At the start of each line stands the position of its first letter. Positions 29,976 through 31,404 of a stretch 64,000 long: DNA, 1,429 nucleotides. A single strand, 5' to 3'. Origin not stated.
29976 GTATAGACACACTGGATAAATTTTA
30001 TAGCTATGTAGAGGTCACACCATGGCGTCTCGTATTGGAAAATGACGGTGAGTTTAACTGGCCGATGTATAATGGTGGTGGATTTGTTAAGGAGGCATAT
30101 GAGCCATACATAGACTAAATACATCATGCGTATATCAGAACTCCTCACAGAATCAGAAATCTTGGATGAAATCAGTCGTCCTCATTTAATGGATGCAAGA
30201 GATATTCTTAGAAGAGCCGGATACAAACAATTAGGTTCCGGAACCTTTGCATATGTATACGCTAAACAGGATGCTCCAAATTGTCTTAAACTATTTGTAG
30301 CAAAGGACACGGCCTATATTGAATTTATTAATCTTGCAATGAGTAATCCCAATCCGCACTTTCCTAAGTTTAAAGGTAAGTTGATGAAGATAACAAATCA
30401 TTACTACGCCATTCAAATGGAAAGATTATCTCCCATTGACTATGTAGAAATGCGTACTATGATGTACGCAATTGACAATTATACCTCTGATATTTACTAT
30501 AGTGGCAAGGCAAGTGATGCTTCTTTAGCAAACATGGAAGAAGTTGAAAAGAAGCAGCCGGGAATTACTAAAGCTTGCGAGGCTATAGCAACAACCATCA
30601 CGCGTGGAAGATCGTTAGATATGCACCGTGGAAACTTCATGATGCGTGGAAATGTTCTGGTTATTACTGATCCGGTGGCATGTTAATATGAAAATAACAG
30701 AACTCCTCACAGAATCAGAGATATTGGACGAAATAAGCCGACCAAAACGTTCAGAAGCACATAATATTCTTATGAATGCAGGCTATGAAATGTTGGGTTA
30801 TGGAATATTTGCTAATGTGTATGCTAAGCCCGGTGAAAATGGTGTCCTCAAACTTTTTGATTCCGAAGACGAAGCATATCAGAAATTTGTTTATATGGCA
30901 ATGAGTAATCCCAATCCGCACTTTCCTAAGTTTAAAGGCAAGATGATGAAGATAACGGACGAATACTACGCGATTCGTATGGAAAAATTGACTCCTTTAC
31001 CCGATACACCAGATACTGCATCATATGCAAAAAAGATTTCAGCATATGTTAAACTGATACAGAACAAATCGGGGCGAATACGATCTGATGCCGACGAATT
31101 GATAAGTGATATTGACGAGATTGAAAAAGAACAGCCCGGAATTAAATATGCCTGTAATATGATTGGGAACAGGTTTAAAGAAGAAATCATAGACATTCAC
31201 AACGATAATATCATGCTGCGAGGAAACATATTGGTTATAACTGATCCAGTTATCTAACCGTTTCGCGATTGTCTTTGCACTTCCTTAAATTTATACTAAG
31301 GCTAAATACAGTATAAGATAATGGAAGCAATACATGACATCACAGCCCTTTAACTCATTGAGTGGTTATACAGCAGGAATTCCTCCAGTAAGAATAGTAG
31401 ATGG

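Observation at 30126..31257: Tandem pair of minimal protein-kinase-like genes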

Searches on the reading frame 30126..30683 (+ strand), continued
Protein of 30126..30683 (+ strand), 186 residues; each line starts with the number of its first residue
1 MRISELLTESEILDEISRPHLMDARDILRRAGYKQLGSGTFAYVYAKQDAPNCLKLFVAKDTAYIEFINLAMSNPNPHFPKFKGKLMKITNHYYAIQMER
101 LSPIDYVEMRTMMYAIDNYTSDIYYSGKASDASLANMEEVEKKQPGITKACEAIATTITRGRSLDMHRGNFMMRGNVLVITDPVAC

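Call 44: search_protein_families(library=pfam, proteins=[P0040, P0050, P0074, P0133, P0152, P0142, P0103, P0137, P0035, P0018], max_evalue=0.01)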
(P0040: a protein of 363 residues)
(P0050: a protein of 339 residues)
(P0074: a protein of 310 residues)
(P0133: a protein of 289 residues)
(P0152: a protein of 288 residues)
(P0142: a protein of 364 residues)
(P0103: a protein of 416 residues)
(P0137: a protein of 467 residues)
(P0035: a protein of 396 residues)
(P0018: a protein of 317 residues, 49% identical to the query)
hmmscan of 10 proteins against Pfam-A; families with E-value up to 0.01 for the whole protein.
P0040 (363 aa): 0 families

P0050 (339 aa): 1 family
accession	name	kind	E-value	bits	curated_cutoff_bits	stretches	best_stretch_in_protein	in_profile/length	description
PF22028.2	DUF6934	-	3.5e-06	27.5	27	1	44-108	43-107/145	Family of unknown function (DUF6934)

P0074 (310 aa): 2 families
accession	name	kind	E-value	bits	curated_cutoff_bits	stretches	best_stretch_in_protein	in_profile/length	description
PF13673.13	Acetyltransf_10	-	0.00025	21.5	23.6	1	18-109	31-119/128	Acetyltransferase (GNAT) domain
PF00583.31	Acetyltransf_1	-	0.0025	18.5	20.7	1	45-95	65-116/116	Acetyltransferase (GNAT) family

P0133 (289 aa): 0 families

P0152 (288 aa): 1 family
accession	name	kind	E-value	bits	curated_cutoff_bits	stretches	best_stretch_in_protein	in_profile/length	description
PF00583.31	Acetyltransf_1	-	0.00024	21.8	20.7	1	28-87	30-88/116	Acetyltransferase (GNAT) family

P0142 (364 aa): 0 families

P0103 (416 aa): 0 families

P0137 (467 aa): 1 family
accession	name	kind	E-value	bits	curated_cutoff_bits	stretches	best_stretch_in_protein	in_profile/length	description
PF02195.25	ParB_N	-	0.00021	21.7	26.3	1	214-266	26-78/95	ParB N-terminal domain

P0035 (396 aa): 0 families

P0018 (317 aa): 1 family
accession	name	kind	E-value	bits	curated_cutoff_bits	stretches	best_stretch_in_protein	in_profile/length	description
PF18760.7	ART-PolyVal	-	0.00072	20.8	31.2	1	26-131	30-134/140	ADP-Ribosyltransferase in polyvalent proteins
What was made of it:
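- Closest known: Kinase-PolyVal. Same: Fusions of this family with GNAT-like, ART-PolyVal-like and ParB_N-like domains exist (weak Pfam hits, call 44).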

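Call 49: find_encoding_contigs(protein=P0002, flank=3000, max_places=3)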
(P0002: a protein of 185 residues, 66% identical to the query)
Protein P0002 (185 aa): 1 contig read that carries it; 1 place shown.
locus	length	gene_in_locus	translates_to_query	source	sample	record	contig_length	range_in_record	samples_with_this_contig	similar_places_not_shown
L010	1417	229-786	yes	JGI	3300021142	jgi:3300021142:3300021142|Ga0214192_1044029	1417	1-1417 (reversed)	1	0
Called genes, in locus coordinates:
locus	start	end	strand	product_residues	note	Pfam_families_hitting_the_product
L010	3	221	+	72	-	?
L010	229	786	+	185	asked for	PF27024:Phage_T7_kinase (faint)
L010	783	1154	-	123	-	-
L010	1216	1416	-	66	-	?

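Call 50: find_encoding_contigs(protein=P0014, flank=6000, max_places=3)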
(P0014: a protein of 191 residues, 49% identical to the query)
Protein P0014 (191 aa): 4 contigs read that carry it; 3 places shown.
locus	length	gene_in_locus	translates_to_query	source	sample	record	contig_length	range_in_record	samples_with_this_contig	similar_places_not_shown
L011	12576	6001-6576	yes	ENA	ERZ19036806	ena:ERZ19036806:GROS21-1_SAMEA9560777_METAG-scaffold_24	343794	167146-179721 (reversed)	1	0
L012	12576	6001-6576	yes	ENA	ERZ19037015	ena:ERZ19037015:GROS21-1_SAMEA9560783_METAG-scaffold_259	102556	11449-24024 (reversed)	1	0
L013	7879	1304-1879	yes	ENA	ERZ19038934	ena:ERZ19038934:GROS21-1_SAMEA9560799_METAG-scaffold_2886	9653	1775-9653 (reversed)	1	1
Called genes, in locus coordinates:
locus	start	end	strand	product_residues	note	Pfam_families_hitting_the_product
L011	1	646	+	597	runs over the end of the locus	PF07230:Portal_T4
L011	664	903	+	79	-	-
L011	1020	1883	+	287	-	-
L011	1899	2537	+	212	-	PF03420:Peptidase_S77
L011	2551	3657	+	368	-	-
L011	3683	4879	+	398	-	PF07068:Gp23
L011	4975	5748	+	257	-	PF07460:NUMOD3 (weak)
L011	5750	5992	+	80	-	-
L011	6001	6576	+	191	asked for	-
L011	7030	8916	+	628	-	-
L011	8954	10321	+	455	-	-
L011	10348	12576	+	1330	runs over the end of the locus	-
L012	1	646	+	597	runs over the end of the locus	PF07230:Portal_T4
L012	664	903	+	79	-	-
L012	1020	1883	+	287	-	-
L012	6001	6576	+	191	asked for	-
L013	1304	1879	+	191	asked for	-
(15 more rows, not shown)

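Call 63: fold_search(model_id=the predicted structure, library=pdb)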
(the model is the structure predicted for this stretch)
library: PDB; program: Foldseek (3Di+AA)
matches with E <= 10: 1863; with E <= 0.001: 137
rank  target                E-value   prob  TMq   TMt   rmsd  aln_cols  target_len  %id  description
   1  4f9a_C                6.0e-05  1.00  0.40  0.26   8.4       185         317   13  Human CDC7 kinase in complex with DBF4 and nucleotide (released 2012-10-31)
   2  6sui                  9.7e-05  1.00  0.39  0.25  15.2       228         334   16  AMICOUMACIN KINASE AMIN (released 2020-07-22)
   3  6ch4_B                1.1e-04  1.00  0.42  0.29  16.3       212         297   15  Aminoglycoside Phosphotransferase (2'')-Ia S376N mutant in complex with GMPPNP and Magnesium (released 2018-04-11)
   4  6ch4_A                1.2e-04  1.00  0.43  0.29  16.6       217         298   14  Aminoglycoside Phosphotransferase (2'')-Ia S376N mutant in complex with GMPPNP and Magnesium (released 2018-04-11)
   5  6vvg_A                1.4e-04  1.00  0.39  0.29   9.1       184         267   13  Structure of the Cydia pomonella Granulovirus kinase, PK-1 (released 2021-02-03)
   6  5ct0_A                1.6e-04  1.00  0.42  0.26   6.5       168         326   13  Crystal structure of CK2alpha with 3-(3-chloro-4-(phenyl)benzylamino)propan-1-ol bound (released 2016-11-30)
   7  5iqd_A                1.6e-04  1.00  0.42  0.29  15.3       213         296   16  Aminoglycoside Phosphotransferase (2'')-Ia (CTD of AAC(6')-Ie/APH(2'')-Ia) in complex with GMPPNP, Magnesium, and Ribo (released 2016-05-25)
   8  6ch4_C                1.9e-04  1.00  0.43  0.29  16.6       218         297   14  Aminoglycoside Phosphotransferase (2'')-Ia S376N mutant in complex with GMPPNP and Magnesium (released 2018-04-11)
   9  6l21                  2.0e-04  1.00  0.41  0.25   6.7       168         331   14  Crystal structure of CK2a1 H160A with hematein (released 2020-02-26)
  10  3hav_C                2.0e-04  0.99  0.37  0.26  16.2       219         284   11  Structure of the streptomycin-ATP-APH(2")-IIa ternary complex (released 2009-11-17)
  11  2bkk_C                2.2e-04  1.00  0.41  0.31  14.5       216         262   12  Crystal structure of Aminoglycoside Phosphotransferase APH(3')-IIIa in complex with the inhibitor AR_3a (released 2005-08-09)
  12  6cav_C                2.3e-04  1.00  0.41  0.30  15.3       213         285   15  Aminoglycoside Phosphotransferase (2'')-Ia in complex with GMPPNP, Magnesium, and Dibekacin (released 2018-04-11)
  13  5iqh_B                2.4e-04  1.00  0.42  0.30  15.3       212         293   16  Aminoglycoside Phosphotransferase (2'')-Ia (CTD of AAC(6')-Ie/APH(2'')-Ia) S214A mutant in complex with GMPPNP and Mag (released 2016-05-25)
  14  5iqe_A                2.4e-04  1.00  0.42  0.29  15.6       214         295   14  Aminoglycoside Phosphotransferase (2'')-Ia (CTD of AAC(6')-Ie/APH(2'')-Ia) in complex with GMPPNP, Magnesium, and Neom (released 2016-05-25)
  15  7up4_A                2.6e-04  1.00  0.39  0.29   7.2       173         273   14  Crystal structure of C-terminal Domain of MSK1 in complex with covalently bound pyrrolopyrimidine compound 20 (co-crys (released 2022-07-06)
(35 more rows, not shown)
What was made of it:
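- Foldseek against PDB gives the same classes (call 63).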

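Call 77: search_solved_structures(query=A1, max_evalue=10, show_alignments=3)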
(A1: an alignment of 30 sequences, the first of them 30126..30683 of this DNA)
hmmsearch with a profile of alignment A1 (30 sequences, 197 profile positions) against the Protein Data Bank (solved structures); distinct sequences matched with E-value up to 10: 0.

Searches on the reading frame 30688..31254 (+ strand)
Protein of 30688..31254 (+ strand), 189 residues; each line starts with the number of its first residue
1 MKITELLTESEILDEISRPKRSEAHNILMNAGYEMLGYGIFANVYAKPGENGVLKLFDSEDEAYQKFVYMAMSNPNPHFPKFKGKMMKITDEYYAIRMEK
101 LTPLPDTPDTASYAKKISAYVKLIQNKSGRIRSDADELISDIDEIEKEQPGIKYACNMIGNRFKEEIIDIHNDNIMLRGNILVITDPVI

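Call 7: search_protein_families(library=pfam, proteins=[window:30688-31254:+], max_evalue=10)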
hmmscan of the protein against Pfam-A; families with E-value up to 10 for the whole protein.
window:30688-31254:+ (189 aa): 2 families
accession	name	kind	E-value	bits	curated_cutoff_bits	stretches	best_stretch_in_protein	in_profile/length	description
PF25672.1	BBH37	-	0.019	15.4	27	1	113-169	70-124/184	BBH37 helical domain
PF18762.7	Kinase-PolyVal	-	0.64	10.4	27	0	166-189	133-156/160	Serine/Threonine/Tyrosine Kinase found in polyvalent proteins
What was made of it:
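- On Kinase-PolyVal (PF18762): E 0.64, 10.4 bits against a cut-off of 27, kinB only (call 7).
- Closest known: Kinase-PolyVal. Different: The sequence match is not significant (E 0.64, kinB C-terminus only, call 7).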

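Call 8: search_protein_families(library=phrogs, proteins=[window:30688-31254:+], max_evalue=1)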
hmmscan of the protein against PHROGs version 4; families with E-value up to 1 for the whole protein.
window:30688-31254:+ (189 aa): 3 families
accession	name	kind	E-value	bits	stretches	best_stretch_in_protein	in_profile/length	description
phrog_15752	-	other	4.6e-12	46.8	1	20-188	56-237/260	protein kinase; inhibitor of host transcription; positively regulates RNaseIII; negatively on RNaseE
phrog_3809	-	unknown function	1.1e-06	29.3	2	93-188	99-203/254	-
phrog_2828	-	other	0.022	14.9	1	28-188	65-216/366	serine-threonine kinase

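Call 84: predict_structure(alignment_id=A3)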
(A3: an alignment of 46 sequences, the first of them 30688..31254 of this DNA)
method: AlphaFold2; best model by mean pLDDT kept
length: 189 residues; sequences in the alignment: 46
mean_pLDDT: 91.1   pTM: 0.84
mean pLDDT of the five models: 91.1, 90.5, 90.1, 89.0, 88.6
residues with pLDDT >= 90: 159; 70-90: 10; 50-70: 12; < 50: 8
segments of 3 or more residues with pLDDT < 50: 1-7
pLDDT, mean of each block of 10 residues (from residue 1): 48 66 93 95 96 97 97 98 96 97 96 97 81 89 98 98 96 97 97
secondary structure, 60 per line:
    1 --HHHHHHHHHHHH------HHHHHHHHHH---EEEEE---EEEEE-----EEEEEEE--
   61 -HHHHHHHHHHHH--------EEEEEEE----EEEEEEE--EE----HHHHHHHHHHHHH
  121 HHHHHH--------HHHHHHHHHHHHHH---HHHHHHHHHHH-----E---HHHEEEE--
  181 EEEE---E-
elements in order: H3-14 H21-30 E34-38 E42-46 E52-58 H62-73 E82-88 E93-99 H108-126 H135-148 H152-162 E175-178 E181-184
